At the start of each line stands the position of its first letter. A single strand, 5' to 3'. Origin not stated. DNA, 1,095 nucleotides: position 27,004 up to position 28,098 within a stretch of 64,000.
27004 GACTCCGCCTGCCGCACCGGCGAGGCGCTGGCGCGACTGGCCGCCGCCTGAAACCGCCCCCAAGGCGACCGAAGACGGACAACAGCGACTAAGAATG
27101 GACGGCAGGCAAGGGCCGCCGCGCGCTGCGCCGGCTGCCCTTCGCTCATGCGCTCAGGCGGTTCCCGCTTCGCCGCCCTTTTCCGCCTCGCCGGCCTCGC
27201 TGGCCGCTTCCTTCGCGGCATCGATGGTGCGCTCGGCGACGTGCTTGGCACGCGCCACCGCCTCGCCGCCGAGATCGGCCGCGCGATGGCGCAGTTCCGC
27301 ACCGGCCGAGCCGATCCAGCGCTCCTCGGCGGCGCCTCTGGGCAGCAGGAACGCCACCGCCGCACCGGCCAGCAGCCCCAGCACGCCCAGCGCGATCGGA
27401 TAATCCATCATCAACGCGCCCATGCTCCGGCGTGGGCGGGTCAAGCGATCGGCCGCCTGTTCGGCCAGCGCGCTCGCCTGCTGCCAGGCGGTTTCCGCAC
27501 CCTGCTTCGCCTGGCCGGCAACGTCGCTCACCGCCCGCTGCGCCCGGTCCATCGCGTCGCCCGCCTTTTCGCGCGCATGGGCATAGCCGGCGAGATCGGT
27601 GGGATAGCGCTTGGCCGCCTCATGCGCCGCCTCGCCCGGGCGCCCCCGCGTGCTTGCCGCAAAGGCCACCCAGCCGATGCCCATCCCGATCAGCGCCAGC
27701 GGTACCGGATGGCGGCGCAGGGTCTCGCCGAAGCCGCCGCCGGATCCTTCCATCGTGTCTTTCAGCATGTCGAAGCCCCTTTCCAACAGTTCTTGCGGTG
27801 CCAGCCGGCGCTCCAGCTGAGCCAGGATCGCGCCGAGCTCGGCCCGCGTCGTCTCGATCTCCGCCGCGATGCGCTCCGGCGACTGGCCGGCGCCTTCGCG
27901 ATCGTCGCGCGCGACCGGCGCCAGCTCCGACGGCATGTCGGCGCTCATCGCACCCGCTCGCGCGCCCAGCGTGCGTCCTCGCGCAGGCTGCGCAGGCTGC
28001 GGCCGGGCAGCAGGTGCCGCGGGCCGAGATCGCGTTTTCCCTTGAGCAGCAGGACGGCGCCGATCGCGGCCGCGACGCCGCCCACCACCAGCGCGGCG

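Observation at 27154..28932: Stress-promoter-driven, translationally coupled three-gene membrane module (coiled-coil/TM protein, Holin-X, DUF3618) of unknown function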

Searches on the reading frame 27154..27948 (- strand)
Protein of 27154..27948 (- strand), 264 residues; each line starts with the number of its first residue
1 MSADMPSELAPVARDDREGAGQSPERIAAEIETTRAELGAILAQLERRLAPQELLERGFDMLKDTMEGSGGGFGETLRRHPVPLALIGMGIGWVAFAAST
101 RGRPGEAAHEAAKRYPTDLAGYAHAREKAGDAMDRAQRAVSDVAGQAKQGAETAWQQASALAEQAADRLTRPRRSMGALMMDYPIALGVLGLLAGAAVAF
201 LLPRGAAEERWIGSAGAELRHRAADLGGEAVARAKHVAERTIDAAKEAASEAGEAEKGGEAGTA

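Call 3: search_protein_families(library=pfam, proteins=[window:27154-27948:-], max_evalue=1)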
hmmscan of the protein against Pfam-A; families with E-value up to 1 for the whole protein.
window:27154-27948:- (264 aa): 3 families
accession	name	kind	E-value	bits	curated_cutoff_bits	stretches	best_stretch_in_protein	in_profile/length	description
PF12277.13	DUF3618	-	9.9e-10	39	24.9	1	22-65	2-45/47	Protein of unknown function (DUF3618)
PF01442.23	Apolipoprotein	-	0.0061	16.7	90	1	118-251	74-162/190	Apolipoprotein A1/A4/E domain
PF13698.11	DUF4156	-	0.18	12.6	28.9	0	208-241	42-75/90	Domain of unknown function (DUF4156)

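Call 5: search_protein_families(library=ncbifam, proteins=[window:27154-27948:-], max_evalue=1)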
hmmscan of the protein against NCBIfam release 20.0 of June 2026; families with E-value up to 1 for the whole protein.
window:27154-27948:- (264 aa): 4 families
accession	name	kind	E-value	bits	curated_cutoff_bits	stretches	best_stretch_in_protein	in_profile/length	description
NF006016.1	PRK08155.1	equivalog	0.005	15.3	870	1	125-202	190-265/554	acetolactate synthase large subunit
NF052504.1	sll1863_fam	domain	0.012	15.8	35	1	106-169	29-92/93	sll1863 family stress response protein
NF009245.0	PRK12599.1-4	equivalog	0.032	14.5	114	1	179-212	64-98/121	cation:proton antiporter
NF047840.1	lipo_Ag473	exception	0.22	12.3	100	0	123-169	40-94/136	Ag473 family lipoprotein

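Call 24: find_homologous_proteins(query=window:27154-27948:-)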
Query window:27154-27948:- (264 aa): 53 proteins with E <= 0.001 among 8000 candidates.
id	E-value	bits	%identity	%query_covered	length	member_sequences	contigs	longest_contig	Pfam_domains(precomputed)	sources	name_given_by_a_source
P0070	1.2e-157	541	100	100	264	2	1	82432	PF12277.14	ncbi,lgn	-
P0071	1.3e-112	394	75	99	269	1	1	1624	PF12277.14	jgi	jgi:hypothetical protein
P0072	3.2e-111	389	75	98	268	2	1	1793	PF12277.14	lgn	-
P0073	3.7e-108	379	73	100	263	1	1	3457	PF12277.14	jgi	jgi:hypothetical protein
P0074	1.4e-97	345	67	100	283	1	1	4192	PF12277.14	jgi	jgi:hypothetical protein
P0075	6.3e-96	339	68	96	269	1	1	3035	PF12277.14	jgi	jgi:Protein of unknown function (DUF3618)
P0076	2.3e-87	311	65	92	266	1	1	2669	PF12277.14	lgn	-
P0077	5.0e-80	287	62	96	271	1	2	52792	PF12277.14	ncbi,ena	ncbi:MAG: DUF3618 domain-containing protein [Stellaceae bacterium]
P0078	4.0e-78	281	60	99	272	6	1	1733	PF12277.14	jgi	jgi:Protein of unknown function (DUF3618)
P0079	3.1e-77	278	56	95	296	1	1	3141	PF12277.14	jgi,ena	-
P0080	9.9e-77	276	59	95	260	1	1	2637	PF12277.14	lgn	-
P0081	3.0e-73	265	58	94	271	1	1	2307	PF12277.14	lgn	-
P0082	2.3e-64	236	49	85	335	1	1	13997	PF12277.14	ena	-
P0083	1.7e-61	226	46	91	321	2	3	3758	PF12277.14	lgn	-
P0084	2.7e-61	226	46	92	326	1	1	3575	PF12277.14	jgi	jgi:hypothetical protein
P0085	8.3e-61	224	46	91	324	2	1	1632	PF28479.1,PF01442.24,PF12277.14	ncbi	-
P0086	2.2e-60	223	48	92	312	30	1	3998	PF12277.14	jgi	-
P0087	3.4e-60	222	51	92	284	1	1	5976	PF12277.14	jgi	jgi:uncharacterized protein DUF3618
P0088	1.4e-58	217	46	92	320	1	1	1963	PF12277.14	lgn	-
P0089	3.1e-58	216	47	95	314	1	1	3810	PF12277.14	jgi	jgi:Protein of unknown function (DUF3618)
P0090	3.2e-58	216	43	93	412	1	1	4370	PF01442.24,PF12277.14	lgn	-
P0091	3.6e-58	216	48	90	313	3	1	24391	PF12277.14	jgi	-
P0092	2.0e-57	213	44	90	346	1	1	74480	PF12277.14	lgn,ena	-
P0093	4.4e-57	212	46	95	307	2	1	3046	PF12277.14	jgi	jgi:hypothetical protein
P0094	2.8e-56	209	45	95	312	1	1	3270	PF12277.14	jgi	jgi:hypothetical protein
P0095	3.2e-56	209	43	95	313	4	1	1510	PF12277.14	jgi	jgi:Protein of unknown function (DUF3618)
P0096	2.0e-55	207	49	86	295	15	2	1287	PF12277.14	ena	-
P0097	6.9e-55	205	45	95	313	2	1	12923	PF12277.14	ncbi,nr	ncbi:MAG TPA: DUF3618 domain-containing protein [Stellaceae bacterium]|nr:DUF3618 domain-containing 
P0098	9.0e-55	204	46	89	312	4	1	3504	PF12277.14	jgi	jgi:hypothetical protein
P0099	5.5e-54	202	45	94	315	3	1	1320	PF12277.14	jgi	jgi:Protein of unknown function (DUF3618)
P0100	4.6e-53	199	42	95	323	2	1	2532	PF12277.14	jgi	jgi:Protein of unknown function (DUF3618)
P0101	2.5e-52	196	47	88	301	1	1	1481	PF12277.14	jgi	jgi:hypothetical protein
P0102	2.8e-52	196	42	95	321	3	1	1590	PF12277.14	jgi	jgi:gas vesicle protein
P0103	5.4e-52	195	46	94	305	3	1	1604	PF12277.14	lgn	-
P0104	6.4e-52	195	43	95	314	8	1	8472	PF12277.14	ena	-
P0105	3.7e-49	186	43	91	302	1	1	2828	PF12277.14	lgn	-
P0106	8.6e-49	185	46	88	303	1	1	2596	PF12277.14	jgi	jgi:hypothetical protein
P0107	9.9e-49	185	46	88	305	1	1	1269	PF12277.14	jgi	-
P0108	3.6e-48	183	46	88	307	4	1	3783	PF12277.14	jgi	-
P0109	1.2e-46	178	49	77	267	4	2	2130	PF12277.14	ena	-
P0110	1.3e-46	178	38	96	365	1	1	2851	PF12277.14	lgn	-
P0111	2.7e-45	173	41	91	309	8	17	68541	PF12277.14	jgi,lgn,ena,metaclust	jgi:hypothetical protein|metaclust:\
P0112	5.9e-44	169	44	91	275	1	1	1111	PF12277.14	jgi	jgi:hypothetical protein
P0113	1.9e-43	167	45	89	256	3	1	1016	PF12277.14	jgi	jgi:hypothetical protein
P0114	1.4e-40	158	43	88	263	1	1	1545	PF12277.14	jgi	jgi:hypothetical protein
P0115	8.5e-39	152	44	78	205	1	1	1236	PF12277.14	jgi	-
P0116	1.8e-36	145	44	78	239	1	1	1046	PF12277.14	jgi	jgi:hypothetical protein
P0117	2.1e-33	135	44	83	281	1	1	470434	PF12277.14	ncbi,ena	-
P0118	8.0e-32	129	40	48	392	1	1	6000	PF12277.14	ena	-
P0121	3.1e-9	55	25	83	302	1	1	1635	PF12277.14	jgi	-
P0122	8.0e-4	38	30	36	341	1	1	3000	PF12277.14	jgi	jgi:hypothetical protein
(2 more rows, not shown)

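Call 27: find_encoding_contigs(protein=P0070, flank=6000, max_places=3)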
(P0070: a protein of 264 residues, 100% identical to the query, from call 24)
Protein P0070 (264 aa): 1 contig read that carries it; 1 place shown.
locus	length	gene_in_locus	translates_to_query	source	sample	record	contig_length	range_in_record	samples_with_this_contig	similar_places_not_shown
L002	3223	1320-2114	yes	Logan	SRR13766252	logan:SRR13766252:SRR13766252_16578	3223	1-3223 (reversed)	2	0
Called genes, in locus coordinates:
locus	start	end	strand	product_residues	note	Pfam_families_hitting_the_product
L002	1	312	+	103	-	?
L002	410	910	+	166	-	-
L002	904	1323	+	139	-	-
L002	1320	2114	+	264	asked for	PF12277:DUF3618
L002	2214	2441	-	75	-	-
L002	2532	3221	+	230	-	?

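Call 46: search_protein_families(library=pfam, alignment_id=A7, max_evalue=1)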
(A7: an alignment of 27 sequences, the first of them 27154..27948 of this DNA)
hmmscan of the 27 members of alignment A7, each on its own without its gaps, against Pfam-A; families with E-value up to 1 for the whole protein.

A. member 1, window:27154-27948:- (264 aa): 3 families
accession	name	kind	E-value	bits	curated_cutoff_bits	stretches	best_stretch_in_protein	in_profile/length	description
PF12277.13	DUF3618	-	9.9e-10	39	24.9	1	22-65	2-45/47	Protein of unknown function (DUF3618)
PF01442.23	Apolipoprotein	-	0.0061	16.7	90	1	118-251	74-162/190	Apolipoprotein A1/A4/E domain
PF13698.11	DUF4156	-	0.18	12.6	28.9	0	208-241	42-75/90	Domain of unknown function (DUF4156)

B. families by the number of members that match (of 27 scanned): 88 families (the first 25 are shown)
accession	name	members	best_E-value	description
PF12277.13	DUF3618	27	2.1e-15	Protein of unknown function (DUF3618)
PF01442.23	Apolipoprotein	22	3.5e-10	Apolipoprotein A1/A4/E domain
PF12732.12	YtxH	14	8.3e-05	YtxH-like protein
PF07464.16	ApoLp-III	12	0.00017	Apolipophorin-III precursor (apoLp-III)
PF09769.14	ApoO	7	0.00032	Apolipoprotein O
PF05597.16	Phasin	7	0.0014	Poly(hydroxyalcanoate) granule associated protein (phasin)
PF19029.5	DUF883_C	5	0.00032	DUF883 C-terminal glycine zipper region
PF06103.16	DUF948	5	0.02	Bacterial protein of unknown function (DUF948)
PF05957.18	DUF883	4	0.0021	DUF883 N-terminal domain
PF05755.17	REF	4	0.027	Rubber elongation factor protein (REF)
PF00957.27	Synaptobrevin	3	0.022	Synaptobrevin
PF20572.3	DUF6781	2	9.1e-07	Family of unknown function (DUF6781)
PF02987.21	LEA_4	2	0.0091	Late embryogenesis abundant protein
PF05532.17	CsbD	2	0.022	CsbD-like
PF10771.15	DUF2582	2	0.05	Winged helix-turn-helix domain (DUF2582)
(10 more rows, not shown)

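Call 58: search_protein_families(library=phrogs, proteins=[window:27154-27948:-], max_evalue=0.1)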
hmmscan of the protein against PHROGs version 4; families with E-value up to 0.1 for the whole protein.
window:27154-27948:- (264 aa): 1 family
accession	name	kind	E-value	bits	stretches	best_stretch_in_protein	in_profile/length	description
phrog_788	-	tail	0.013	16.2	1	112-254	148-276/297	tail protein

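Call 73: predict_structure(alignment_id=A5)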
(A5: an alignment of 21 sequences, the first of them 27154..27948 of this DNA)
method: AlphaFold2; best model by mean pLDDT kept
length: 264 residues; sequences in the alignment: 21
mean_pLDDT: 66.5   pTM: 0.31
mean pLDDT of the five models: 66.5, 65.5, 63.1, 61.5, 58.4
residues with pLDDT >= 90: 0; 70-90: 125; 50-70: 103; < 50: 36
segments of 3 or more residues with pLDDT < 50: 1-17, 102-108, 115-119
pLDDT, mean of each block of 10 residues (from residue 1): 41 48 77 85 73 78 72 69 75 70 48 48 56 68 65 73 59 55 67 68 58 73 78 80 82 70 56
secondary structure, 60 per line:
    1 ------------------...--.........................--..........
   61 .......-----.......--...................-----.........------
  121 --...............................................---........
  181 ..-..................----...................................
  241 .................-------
elements in order: H24-48 H51-67 H73-79 H82-100 H106-114 H123-169 H173-182 H184-201 H206-257
